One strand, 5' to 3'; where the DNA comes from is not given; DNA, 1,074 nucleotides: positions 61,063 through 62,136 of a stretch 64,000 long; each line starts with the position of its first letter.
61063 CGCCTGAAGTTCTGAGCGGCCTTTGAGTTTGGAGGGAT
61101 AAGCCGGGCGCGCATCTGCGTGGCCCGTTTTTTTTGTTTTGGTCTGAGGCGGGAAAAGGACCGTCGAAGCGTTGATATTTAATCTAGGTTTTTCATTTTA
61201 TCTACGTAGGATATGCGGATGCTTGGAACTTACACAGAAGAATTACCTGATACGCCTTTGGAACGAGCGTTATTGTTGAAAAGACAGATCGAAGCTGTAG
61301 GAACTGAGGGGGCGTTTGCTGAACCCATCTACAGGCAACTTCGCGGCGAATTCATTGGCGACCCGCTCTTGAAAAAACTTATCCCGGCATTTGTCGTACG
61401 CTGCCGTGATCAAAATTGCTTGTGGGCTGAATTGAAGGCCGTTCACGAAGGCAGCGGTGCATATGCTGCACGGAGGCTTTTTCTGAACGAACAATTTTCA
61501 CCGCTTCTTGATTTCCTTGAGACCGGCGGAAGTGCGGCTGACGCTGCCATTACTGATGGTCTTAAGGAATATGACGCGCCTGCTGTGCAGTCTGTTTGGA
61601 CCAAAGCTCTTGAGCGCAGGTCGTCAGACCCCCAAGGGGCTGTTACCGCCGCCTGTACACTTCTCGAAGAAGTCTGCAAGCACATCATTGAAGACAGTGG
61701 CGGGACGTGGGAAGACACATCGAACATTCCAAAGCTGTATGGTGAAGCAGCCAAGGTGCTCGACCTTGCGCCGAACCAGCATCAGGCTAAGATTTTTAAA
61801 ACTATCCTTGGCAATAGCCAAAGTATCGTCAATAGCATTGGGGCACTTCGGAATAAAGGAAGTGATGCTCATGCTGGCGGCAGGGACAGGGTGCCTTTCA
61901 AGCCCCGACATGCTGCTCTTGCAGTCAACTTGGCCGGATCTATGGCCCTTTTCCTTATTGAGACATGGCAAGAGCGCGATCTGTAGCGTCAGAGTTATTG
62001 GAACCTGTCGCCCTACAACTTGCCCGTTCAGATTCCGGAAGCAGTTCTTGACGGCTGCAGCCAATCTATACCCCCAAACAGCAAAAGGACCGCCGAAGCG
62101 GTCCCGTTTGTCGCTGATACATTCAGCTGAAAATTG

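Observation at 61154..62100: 0.9-kb integrase-less mini-island with a single Abi/HEPN gene inserted into the tRNA-Gly terminator, flanked by an 18-bp duplication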

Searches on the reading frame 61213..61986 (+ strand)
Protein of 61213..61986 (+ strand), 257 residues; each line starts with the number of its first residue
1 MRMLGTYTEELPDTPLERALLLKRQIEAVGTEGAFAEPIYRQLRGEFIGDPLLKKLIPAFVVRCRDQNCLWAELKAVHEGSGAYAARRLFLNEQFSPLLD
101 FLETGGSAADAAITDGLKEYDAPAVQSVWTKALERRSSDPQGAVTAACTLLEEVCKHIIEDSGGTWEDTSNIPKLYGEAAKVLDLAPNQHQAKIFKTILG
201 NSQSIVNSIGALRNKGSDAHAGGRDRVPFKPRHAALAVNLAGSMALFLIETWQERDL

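Call 6: search_protein_families(library=pfam, proteins=[window:61213-61986:+], max_evalue=0.01)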
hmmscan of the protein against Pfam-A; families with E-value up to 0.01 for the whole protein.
window:61213-61986:+ (257 aa): 1 family
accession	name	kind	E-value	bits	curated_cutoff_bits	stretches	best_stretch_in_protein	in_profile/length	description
PF14355.11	Abi_C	-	4.8e-20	71.9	24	1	173-250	1-83/83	Abortive infection C-terminus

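Call 7: find_encoding_contigs(protein=window:61213-61986:+, flank=10000, max_places=10)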
Protein window:61213-61986:+ (257 aa): no gene with exactly this product is on record in the collection.

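Call 8: search_protein_families(library=padloc, proteins=[window:61213-61986:+], max_evalue=1)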
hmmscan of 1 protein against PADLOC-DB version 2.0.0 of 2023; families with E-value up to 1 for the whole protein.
window:61213-61986:+ (257 aa): 1 family
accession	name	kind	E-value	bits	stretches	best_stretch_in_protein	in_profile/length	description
PDLC02347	AbiJ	-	2.6e-20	71.3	1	122-250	147-275/281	AbiJ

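Call 9: search_protein_families(library=ncbifam, proteins=[window:61213-61986:+], max_evalue=1)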
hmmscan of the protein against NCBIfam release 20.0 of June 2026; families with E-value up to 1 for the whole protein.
window:61213-61986:+ (257 aa): 1 family
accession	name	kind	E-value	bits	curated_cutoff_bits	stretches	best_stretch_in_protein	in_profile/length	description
TIGR02417.1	fruct_sucro_rep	subfamily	0.14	11.4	389.55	1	118-160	217-259/327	D-fructose-responsive transcription factor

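Call 10: find_encoding_contigs(protein=window:61219-61986:+, flank=10000, max_places=10)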
Protein window:61219-61986:+ (255 aa): 1 contig read that carries it; 1 place shown.
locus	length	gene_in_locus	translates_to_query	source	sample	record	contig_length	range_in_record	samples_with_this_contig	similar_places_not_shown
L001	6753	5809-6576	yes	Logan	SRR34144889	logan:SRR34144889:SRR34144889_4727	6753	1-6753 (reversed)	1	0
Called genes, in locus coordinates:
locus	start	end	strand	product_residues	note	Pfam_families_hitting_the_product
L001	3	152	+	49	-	?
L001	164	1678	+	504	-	PF06537:DHOR, PF00034:Cytochrom_C (faint)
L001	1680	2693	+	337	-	PF09375:Peptidase_M75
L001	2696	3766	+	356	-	PF07433:DUF1513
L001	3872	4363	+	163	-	PF00710:Asparaginase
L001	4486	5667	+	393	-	-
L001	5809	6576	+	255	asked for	PF14355:Abi_C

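Call 11: find_homologous_proteins(query=window:61213-61986:+, max_evalue=0.001)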
Query window:61213-61986:+ (257 aa): 1455 proteins with E <= 0.001 among 3263 candidates; the best 120 are listed.
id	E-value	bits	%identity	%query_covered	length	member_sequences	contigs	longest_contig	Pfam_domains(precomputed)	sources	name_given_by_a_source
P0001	8.7e-163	558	99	99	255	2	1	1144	PF14355.13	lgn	-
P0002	2.0e-121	422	80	91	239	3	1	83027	PF14355.13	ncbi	-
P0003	5.0e-111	388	70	96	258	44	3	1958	PF14355.13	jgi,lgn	jgi:hypothetical protein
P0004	3.7e-94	333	64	96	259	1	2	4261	PF14355.13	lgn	-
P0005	1.6e-93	331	64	99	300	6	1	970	PF14355.13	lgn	-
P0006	1.7e-93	331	64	96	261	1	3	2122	PF14355.13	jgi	jgi:hypothetical protein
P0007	2.0e-93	331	64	96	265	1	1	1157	PF14355.13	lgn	-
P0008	3.2e-93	330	65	96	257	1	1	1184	PF14355.13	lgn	-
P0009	5.9e-93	329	64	96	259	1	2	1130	PF14355.13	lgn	-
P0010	8.7e-93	328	63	96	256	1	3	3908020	PF14355.13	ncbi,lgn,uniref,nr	ncbi:hypothetical protein TG4357_02357 [Thalassovita gelatinovora]|uniref:Abortive infection protein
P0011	9.4e-93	328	63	98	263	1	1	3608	PF14355.13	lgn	-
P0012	1.5e-92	328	62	100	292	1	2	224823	PF14355.13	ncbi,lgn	-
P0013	2.3e-92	327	63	98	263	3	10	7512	PF14355.13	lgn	-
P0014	3.9e-92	326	63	96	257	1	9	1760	PF14355.13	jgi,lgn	jgi:hypothetical protein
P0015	4.1e-92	326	64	96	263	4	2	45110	PF14355.13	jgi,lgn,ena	-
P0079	1.0e-87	312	62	98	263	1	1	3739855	PF14355.13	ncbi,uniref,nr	ncbi:abortive infection family protein [Phaeobacter inhibens]|uniref:abortive infection family prote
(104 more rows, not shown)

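Call 12: find_encoding_contigs(protein=P0001, flank=10000, max_places=10)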
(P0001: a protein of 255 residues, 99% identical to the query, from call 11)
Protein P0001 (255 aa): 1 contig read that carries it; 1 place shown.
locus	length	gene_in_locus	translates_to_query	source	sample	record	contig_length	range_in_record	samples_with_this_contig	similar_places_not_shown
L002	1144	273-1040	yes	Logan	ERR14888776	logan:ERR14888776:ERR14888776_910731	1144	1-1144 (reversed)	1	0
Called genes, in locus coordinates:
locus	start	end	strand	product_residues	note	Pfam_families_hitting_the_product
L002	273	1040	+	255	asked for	PF14355:Abi_C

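Call 13: find_encoding_contigs(protein=P0002, flank=10000, max_places=10)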
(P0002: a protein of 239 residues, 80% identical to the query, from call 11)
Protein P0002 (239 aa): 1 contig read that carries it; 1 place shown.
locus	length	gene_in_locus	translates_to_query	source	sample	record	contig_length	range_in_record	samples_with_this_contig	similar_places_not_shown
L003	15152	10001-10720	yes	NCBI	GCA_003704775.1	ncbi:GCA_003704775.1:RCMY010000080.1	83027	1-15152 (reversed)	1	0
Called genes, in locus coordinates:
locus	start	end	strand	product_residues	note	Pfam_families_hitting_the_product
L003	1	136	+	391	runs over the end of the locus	PF02670:DXP_reductoisom, PF08436:DXP_redisom_C, PF13288:DXPR_C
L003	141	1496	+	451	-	PF02163:Peptidase_M50, PF00595:PDZ (weak), PF13180:PDZ_2 (weak), PF17820:PDZ_6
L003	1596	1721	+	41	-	-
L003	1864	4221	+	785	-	PF07244:POTRA (weak), PF08478:POTRA_1 (faint), PF08479:POTRA_2 (faint), PF07244:POTRA, PF01103:Omp85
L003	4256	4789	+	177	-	PF03938:OmpH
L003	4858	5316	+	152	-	PF22817:ApeP-like, PF07977:FabA, PF22818:ApeI-like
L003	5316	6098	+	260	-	PF00132:Hexapep (weak), PF25084:LbH_EIF2B (faint), PF25087:GMPPB_C (weak), PF13720:Acetyltransf_11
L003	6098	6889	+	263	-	PF17930:LpxI_N, PF06230:LpxI_C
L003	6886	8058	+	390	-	PF02684:LpxB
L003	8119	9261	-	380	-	PF00733:Asn_synthase (weak), PF03054:tRNA_Me_trans, PF20259:tRNA_Me_trans_M, PF20258:tRNA_Me_trans_C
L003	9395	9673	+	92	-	PF06627:DUF1153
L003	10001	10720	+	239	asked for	PF14355:Abi_C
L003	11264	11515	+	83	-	-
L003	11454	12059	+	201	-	PF01695:IstB_IS21, PF00308:Bac_DnaA, PF02562:PhoH (weak)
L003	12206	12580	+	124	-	PF00072:Response_reg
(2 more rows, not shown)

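Call 33: find_related_loci(query=window:61219-61986:+, collection=viral_contigs, flank=5000)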
Query window:61219-61986:+ (255 aa) in viral_contigs; peptide patterns used: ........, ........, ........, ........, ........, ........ (x = any residue, [..] = any of these).
No stretch of DNA in the collection matches any of the patterns.

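Call 34: find_encoding_contigs(protein=P0003, flank=5000, max_places=10)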
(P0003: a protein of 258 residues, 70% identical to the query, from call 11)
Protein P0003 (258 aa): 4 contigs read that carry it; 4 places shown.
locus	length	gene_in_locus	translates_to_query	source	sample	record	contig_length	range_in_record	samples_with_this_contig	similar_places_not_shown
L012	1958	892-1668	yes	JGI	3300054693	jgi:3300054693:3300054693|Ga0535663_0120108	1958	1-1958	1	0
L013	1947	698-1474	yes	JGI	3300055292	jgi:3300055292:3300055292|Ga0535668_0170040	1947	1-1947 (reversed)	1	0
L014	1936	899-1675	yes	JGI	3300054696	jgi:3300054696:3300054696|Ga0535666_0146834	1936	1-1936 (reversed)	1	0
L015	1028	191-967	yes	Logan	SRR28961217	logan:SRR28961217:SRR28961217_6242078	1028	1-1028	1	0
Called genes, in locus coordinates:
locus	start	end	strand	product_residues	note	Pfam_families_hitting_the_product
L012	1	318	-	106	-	?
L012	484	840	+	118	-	-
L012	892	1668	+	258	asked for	PF14355:Abi_C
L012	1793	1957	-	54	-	?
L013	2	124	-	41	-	?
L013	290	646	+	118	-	-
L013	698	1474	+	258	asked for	PF14355:Abi_C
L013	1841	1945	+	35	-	?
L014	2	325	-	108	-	?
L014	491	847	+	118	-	-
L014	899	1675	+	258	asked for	PF14355:Abi_C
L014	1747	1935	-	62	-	?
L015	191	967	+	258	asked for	PF14355:Abi_C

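Call 38: find_related_loci(query=A1, collection=metagenome_contigs, flank=4000)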
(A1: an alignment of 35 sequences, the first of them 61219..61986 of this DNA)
Query A1 (255 aa) in metagenome_contigs; peptide patterns used: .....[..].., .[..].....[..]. (x = any residue, [..] = any of these).
584 stretches matched a pattern; 517 encode a relative of the query (tblastn E <= 1e-3); the best 80 are kept; 80 distinct loci.
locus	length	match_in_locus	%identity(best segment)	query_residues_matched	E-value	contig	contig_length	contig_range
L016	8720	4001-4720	80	15-254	1e-130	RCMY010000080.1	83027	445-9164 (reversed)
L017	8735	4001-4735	64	8-253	1e-99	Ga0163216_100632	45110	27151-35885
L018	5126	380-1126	63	6-254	7e-99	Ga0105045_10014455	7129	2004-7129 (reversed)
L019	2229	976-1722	63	6-254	3e-103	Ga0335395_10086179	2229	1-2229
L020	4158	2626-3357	63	9-253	8e-99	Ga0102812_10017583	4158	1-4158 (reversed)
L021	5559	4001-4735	64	8-253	2e-98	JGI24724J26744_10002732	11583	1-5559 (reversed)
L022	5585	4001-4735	64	8-253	2e-98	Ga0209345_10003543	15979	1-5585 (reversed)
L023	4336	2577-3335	61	1-253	2e-98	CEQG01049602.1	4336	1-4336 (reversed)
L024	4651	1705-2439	63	8-253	1e-97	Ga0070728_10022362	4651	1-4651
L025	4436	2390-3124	63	8-253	1e-97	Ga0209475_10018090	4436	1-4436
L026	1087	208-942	63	8-253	2e-105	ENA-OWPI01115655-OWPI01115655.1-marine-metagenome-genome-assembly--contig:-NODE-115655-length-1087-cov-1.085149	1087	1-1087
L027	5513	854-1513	68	34-253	1e-96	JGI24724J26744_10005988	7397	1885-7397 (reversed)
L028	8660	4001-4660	68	34-253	1e-96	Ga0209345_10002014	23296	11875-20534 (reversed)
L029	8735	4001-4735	61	8-253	1e-95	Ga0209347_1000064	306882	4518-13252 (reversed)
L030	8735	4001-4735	61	8-253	1e-95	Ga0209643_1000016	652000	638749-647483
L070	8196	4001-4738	43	8-254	6e-66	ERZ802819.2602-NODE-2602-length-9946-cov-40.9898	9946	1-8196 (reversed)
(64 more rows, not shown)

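Call 46: search_dna_similar(query=window:61219-61986:+, collection=plasmids, mode=protein, max_rows=15)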
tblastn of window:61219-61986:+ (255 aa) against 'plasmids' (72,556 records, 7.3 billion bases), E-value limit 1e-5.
Records with a match: 175; places in all: 176; records where one place covers at least 80% of the query: 18.
Best place of each record, by identity: <60% 175.
By first word of the organism name: Enterobacter 57; Klebsiella 24; Acinetobacter 11; Burkholderia 8; Rhizobium 6; Providencia 6; Paracoccus 5; Pseudomonas 4; Escherichia 4; Moellerella 3; and 35 more.
By predicted mobility (MOB-suite, as given by PLSDB): conjugative 77; non-mobilizable 68; mobilizable 30.
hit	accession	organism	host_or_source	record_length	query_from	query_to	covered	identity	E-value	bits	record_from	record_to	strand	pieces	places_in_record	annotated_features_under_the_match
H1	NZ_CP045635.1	Roseibium aggregatum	-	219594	3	253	98%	48.0%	9e-70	239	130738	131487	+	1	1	abortive infection family protein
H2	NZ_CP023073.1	Sinorhizobium fredii CCBAU 83666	G.max,nodule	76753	5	253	98%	48.4%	1e-65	227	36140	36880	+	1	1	abortive infection family protein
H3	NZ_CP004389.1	Thalassospira xiamenensis M-5 = DSM 17429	surface seawater from the sea close to ...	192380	7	251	96%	47.6%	1e-66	230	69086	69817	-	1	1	abortive infection family protein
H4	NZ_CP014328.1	Falsihalocynthiibacter arcticus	such as cell culture,marine sediment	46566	7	253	97%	44.6%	1e-57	204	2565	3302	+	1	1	abortive infection family protein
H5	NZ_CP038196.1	Paracoccus versutus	single cell,soil adjacent to the roots ...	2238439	8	253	96%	44.8%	3e-61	214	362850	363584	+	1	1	none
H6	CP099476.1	Roseomonas mucosa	Human skin,single cell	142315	14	253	94%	45.6%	4e-62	217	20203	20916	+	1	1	abortive infection family protein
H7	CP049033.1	Rhodobacteraceae bacterium SC52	Apostichopus japonicus,pure ...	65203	7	254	97%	44.0%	3e-54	194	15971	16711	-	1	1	abortive infection family protein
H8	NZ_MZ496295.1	Paracoccus sp. (in: a-proteobacteria)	-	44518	8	253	96%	44.4%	2e-61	215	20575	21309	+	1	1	abortive infection family protein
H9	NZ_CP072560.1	Pseudomonas sp. BYT-1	activated sludge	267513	15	253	94%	44.6%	5e-61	214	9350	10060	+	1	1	abortive infection family protein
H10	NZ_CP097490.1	Pseudomonas sp. BYT-5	wastewater treatment tank,soil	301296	15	253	94%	44.6%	5e-61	214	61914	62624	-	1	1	abortive infection family protein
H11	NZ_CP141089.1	Escherichia coli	Homo sapiens,Infected Human Urine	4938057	14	250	93%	44.4%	3e-51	186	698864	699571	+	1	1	none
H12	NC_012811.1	Methylorubrum extorquens AM1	-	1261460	3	253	98%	41.2%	1e-54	195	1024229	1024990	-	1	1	none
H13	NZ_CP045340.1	Vibrio sp. THAF190c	pure culture,Surface of a polyethylene ...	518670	2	252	98%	39.5%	2e-44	166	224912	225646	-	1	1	abortive infection family protein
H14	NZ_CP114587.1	Salinivibrio kushneri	-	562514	11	253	95%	40.4%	4e-50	182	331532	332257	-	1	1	abortive infection family protein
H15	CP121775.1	Burkholderia gladioli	-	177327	26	253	89%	42.8%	9e-54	193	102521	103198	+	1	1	record has no annotation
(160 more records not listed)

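Call 47: search_dna_similar(query=window:61219-61986:+, collection=phages, mode=protein, max_rows=10)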
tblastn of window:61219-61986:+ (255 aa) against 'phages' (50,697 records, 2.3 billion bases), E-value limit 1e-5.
Records with a match: 5; places in all: 5; records where one place covers at least 80% of the query: 0.
Best place of each record, by identity: <60% 5.
By first word of the organism name: Bacteriophage 2; Escherichia 2; Enterococcus 1.
By host as written in the record: - 4; Enterococcus faecalis 1.
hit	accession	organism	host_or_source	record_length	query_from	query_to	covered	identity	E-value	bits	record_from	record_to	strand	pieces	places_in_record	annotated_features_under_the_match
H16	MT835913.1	Bacteriophage sp.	human fecal samples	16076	104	253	59%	52.7%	6e-42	157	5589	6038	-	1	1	record has no annotation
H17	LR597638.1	Escherichia phage ESSI2_ev040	-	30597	95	253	62%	30.7%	5e-18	89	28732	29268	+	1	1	HrpA, ATP-dependent RNA helicase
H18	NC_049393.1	Escherichia phage ESSI2_ev040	-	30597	95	253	62%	30.7%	5e-18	89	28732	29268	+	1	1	abortive infection family protein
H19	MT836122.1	Bacteriophage sp.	human fecal samples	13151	131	251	47%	29.4%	3e-9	62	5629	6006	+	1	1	record has no annotation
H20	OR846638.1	Enterococcus phage Efs 1-1-1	Enterococcus faecalis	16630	116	253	54%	25.5%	2e-7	57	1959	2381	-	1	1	record has no annotation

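Call 54: predict_structure(alignment_id=A1)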
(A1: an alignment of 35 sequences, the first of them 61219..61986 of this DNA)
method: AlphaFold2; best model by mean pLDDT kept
length: 255 residues; sequences in the alignment: 35
mean_pLDDT: 82.2   pTM: 0.57
mean pLDDT of the five models: 82.2, 81.8, 81.0, 79.1, 78.6
residues with pLDDT >= 90: 108; 70-90: 92; 50-70: 39; < 50: 16
segments of 3 or more residues with pLDDT < 50: 1-4, 188-190, 215-219
pLDDT, mean of each block of 10 residues (from residue 1): 61 94 93 93 93 94 96 90 93 91 70 89 92 85 90 94 89 87 61 51 65 49 67 84 90 78
secondary structure, 60 per line:
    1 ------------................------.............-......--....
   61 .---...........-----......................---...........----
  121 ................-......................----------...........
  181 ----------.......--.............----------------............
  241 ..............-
elements in order: H13-28 H35-47 H49-54 H57-61 H65-75 H81-102 H106-116 H121-136 H138-159 H170-180 H191-197 H200-212 H229-254

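Call 58: fold_search(model_id=the predicted structure, library=pdb)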
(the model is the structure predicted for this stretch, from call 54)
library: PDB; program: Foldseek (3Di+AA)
matches with E <= 10: 127; with E <= 0.001: 0
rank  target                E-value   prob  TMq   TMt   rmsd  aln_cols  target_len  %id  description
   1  4nax_B                1.0e+00  0.08  0.14  0.15  19.9       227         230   13  Crystal structure of glutathione transferase PPUT_1760 from Pseudomonas putida, target EFI-507288, with one glutathion (released 2013-11-06)
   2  9unw_I                1.2e+00  0.09  0.17  0.18  17.4       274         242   10  mouse PDCD5-TRiC complex (released 2026-03-25)
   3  9oqq_A                1.2e+00  0.03  0.12  0.10  27.8       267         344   14  Human pannexin 1 channel W74A mutant with 10mM ATP (released 2025-12-24)
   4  3o10_C                1.5e+00  0.75  0.31  0.52   7.6       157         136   12  Crystal structure of the HEPN domain from human sacsin (released 2011-03-30)
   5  6wbf_A                1.6e+00  0.03  0.11  0.10  27.6       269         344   14  Cryo-EM structure of wild type human Pannexin 1 channel (released 2020-06-03)
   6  7nnu_D                1.8e+00  0.06  0.15  0.15  20.7       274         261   12  Cryo-EM structure of the folate-specific ECF transporter complex in MSP2N2 lipid nanodiscs (released 2021-08-18)
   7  8jbb_B                2.0e+00  0.13  0.23  0.15  14.6       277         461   15  Crystal Structure of the Csm6 from Thermus thermophilus HB8 in complex with A2>p (released 2023-12-13)
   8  7g98_B                2.0e+00  0.03  0.11  0.12  23.1       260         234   12  ARHGEF2 PanDDA analysis group deposition -- ARHGEF2 and RhoA in complex with Z4605084898 (released 2023-07-12)
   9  3qqa                  2.1e+00  0.07  0.15  0.17  19.1       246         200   10  Crystal structures of CmeR-bile acid complexes from Campylobacter jejuni (released 2011-03-16)
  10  5fsh_A                2.2e+00  0.12  0.23  0.15  14.8       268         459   17  Crystal structure of Thermus thermophilus Csm6 (released 2016-01-27)
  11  9ca3_B                2.3e+00  0.06  0.14  0.13  19.3       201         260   14  Crystal structure of MarE C280S in complex with cyanide bound heme and its native substrate, beta-methyl-L-tryptophan (released 2025-04-02)
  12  6cmo_R                2.6e+00  0.04  0.14  0.12  22.1       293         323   13  Rhodopsin-Gi complex (released 2018-06-20)
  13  7nnt_D                2.7e+00  0.05  0.15  0.15  20.7       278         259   11  Cryo-EM structure of the folate-specific ECF transporter complex in DDM micelles (released 2021-08-18)
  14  8jh1_B                3.2e+00  0.18  0.30  0.18  13.9       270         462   14  Crystal Structure of the Csm6 Y161A mutant from Thermus thermophilus HB8 in complex with cyclic-tetraadenylate (cA4) (released 2023-12-13)
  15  7l2p_A                3.5e+00  0.06  0.18  0.09  17.8       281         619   12  cryo-EM structure of unliganded minimal TRPV1 (released 2021-09-22)
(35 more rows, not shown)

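Call 68: find_encoding_contigs(protein=P0079, flank=8000, max_places=4)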
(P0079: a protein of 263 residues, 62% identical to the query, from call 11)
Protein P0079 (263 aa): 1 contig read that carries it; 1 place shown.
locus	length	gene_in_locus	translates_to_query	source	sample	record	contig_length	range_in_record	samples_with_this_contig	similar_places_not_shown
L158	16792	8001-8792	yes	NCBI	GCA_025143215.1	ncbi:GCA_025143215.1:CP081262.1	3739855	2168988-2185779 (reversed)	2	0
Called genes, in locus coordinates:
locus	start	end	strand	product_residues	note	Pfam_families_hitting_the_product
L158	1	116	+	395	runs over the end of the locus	PF14279:HNH_5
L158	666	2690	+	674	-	PF02518:HATPase_c (faint)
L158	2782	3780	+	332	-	PF12762:DDE_Tnp_IS1595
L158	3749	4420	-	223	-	-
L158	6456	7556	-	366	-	PF03235:GmrSD_N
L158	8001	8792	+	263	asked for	PF14355:Abi_C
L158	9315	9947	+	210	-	PF00589:Phage_integrase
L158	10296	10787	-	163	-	PF00710:Asparaginase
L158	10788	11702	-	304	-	PF02423:OCD_Mu_crystall, PF01488:Shikimate_DH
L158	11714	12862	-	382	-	PF01168:Ala_racemase_N, PF14031:D-ser_dehydrat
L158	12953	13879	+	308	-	PF00126:HTH_1, PF03466:LysR_substrate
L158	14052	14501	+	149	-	PF00583:Acetyltransf_1, PF13673:Acetyltransf_10, PF13508:Acetyltransf_7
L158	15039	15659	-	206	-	PF01810:LysE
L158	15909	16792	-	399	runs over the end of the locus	PF01979:Amidohydro_1, PF07969:Amidohydro_3 (faint)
